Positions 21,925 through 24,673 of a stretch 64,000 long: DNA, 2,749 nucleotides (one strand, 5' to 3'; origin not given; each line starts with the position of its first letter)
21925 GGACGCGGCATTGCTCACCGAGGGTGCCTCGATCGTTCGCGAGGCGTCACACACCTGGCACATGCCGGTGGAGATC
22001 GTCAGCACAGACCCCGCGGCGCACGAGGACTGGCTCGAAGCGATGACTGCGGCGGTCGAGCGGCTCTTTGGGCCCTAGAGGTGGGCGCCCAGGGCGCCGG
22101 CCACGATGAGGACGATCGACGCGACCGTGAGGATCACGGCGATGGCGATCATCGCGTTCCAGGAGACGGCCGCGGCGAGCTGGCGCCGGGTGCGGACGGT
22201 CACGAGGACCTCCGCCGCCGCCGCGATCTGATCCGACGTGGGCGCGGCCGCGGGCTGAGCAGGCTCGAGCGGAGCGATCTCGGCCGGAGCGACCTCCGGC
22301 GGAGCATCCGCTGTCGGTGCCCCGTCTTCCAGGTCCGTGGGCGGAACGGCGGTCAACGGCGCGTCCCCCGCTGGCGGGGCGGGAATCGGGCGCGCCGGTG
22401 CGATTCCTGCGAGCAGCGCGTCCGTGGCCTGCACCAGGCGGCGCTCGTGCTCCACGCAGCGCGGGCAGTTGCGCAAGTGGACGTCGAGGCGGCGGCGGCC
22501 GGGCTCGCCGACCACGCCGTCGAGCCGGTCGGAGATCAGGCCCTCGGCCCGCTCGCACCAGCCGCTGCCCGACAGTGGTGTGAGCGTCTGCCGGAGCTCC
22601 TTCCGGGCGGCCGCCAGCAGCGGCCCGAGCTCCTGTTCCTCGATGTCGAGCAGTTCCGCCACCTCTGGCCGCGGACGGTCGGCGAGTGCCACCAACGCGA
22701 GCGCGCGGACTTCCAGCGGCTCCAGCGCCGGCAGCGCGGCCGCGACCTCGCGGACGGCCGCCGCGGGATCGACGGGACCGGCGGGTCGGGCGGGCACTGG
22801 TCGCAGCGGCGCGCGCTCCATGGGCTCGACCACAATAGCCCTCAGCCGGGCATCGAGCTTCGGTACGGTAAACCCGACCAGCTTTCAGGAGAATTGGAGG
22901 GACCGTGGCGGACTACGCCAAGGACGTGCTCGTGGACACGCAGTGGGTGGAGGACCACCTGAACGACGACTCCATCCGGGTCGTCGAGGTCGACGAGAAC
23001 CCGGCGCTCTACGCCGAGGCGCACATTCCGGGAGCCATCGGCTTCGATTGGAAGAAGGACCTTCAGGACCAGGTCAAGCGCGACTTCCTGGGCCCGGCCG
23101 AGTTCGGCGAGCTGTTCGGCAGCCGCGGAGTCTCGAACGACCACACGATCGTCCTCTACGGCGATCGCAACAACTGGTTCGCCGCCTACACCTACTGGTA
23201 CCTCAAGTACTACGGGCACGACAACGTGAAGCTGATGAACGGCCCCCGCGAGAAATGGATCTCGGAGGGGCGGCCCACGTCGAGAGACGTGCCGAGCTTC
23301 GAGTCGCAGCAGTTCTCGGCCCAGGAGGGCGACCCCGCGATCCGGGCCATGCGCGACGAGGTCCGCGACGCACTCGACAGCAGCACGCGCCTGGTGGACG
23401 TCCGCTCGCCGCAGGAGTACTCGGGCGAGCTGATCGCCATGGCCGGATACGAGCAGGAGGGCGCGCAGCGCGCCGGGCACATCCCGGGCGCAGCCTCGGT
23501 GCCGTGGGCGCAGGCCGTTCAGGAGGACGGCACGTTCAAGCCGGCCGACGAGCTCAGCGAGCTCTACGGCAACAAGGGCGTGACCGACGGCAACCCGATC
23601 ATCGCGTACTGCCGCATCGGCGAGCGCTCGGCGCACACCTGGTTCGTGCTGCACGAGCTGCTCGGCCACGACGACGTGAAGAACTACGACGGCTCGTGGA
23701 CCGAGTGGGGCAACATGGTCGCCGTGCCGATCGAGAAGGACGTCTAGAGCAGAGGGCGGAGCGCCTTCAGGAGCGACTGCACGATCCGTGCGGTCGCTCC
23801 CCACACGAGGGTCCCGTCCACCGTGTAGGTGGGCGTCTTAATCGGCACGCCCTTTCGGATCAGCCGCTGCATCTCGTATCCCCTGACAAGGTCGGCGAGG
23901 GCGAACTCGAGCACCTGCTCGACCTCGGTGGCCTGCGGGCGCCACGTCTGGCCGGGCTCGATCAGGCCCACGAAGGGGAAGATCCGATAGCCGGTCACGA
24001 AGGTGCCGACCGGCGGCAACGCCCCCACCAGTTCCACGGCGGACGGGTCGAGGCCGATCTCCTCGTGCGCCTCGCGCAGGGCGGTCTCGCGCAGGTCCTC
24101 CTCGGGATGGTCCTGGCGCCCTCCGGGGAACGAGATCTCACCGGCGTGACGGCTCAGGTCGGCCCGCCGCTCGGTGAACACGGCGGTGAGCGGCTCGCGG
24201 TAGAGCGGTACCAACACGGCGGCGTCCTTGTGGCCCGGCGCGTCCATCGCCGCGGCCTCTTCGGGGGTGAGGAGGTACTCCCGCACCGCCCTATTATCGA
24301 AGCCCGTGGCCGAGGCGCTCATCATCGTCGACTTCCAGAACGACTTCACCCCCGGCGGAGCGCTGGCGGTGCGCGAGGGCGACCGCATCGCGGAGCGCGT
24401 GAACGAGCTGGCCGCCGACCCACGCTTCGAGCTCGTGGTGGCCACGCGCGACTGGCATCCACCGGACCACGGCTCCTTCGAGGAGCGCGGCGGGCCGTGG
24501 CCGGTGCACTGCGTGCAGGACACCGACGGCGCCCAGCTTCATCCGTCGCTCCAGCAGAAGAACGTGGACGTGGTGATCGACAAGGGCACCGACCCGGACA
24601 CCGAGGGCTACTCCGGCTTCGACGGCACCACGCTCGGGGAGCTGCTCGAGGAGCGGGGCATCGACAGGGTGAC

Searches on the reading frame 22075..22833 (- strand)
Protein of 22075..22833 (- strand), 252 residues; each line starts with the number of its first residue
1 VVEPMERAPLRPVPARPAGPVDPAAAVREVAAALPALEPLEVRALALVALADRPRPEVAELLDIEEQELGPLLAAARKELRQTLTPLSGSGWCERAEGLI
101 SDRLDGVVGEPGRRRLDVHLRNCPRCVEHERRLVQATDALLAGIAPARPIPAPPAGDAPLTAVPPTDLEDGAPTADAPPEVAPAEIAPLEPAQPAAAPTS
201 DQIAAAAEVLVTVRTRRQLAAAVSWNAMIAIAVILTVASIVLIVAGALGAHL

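Call 83: search_protein_families(library=pfam, proteins=[window:22075-22833:-], max_evalue=0.001)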
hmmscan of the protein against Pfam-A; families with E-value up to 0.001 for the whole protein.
window:22075-22833:- (252 aa): 1 family
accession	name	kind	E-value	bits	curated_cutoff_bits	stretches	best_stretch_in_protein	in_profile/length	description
PF13490.11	zf-HC2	-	2e-08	34.6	22.2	1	93-126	1-34/35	Putative zinc-finger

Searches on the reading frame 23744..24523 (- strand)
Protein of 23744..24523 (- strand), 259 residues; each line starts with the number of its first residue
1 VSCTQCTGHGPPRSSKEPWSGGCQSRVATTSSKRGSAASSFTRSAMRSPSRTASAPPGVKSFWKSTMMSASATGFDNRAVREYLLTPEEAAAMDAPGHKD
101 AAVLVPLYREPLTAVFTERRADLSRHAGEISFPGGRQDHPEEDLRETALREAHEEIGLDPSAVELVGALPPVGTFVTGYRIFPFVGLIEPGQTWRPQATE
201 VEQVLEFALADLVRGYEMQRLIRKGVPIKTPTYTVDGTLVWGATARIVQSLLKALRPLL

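Call 83: search_protein_families(library=pfam, proteins=[window:23744-24523:-], max_evalue=0.001)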
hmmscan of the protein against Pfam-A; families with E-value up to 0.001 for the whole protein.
window:23744-24523:- (259 aa): 1 family
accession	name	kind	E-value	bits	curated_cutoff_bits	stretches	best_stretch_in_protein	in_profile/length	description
PF00293.34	NUDIX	-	3.9e-11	43.5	21.1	1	100-212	3-118/134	NUDIX domain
